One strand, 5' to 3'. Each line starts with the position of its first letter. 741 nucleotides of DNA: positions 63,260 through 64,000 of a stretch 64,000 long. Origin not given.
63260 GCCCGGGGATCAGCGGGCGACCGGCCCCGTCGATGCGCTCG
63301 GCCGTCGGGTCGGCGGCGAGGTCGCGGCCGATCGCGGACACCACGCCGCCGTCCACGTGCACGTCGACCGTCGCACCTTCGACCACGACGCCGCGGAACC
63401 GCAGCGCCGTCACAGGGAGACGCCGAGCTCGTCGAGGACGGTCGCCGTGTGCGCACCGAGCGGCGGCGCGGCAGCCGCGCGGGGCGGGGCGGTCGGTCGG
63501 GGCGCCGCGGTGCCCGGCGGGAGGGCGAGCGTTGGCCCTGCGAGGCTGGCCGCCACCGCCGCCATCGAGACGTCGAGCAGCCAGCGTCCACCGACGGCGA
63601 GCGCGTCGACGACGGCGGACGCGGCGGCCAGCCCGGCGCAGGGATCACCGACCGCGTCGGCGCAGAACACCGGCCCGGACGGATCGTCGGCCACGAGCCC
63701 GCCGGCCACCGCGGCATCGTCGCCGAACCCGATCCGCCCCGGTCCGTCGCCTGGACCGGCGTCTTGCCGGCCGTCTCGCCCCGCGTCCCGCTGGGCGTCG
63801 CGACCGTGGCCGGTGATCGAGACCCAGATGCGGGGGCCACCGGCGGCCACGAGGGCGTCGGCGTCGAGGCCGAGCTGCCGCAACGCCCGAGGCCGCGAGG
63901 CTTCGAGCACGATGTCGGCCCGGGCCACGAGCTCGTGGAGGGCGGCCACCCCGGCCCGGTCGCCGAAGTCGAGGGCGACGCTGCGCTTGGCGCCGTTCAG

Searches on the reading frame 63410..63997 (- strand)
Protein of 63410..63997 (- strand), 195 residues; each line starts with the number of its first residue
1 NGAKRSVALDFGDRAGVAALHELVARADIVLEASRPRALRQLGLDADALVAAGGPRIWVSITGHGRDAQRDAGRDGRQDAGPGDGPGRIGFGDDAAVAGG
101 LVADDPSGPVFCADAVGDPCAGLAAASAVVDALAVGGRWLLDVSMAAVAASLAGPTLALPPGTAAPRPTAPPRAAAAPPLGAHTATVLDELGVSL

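Call 70: search_protein_families(library=pfam, proteins=[window:63410-63997:-], max_evalue=0.01)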
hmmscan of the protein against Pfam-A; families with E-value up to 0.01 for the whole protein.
window:63410-63997:- (195 aa): 1 family
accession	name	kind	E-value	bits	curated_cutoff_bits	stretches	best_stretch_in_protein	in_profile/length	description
PF02515.22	CoA_transf_3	-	3.7e-16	59.7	23.3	1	3-184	61-234/366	CoA-transferase family III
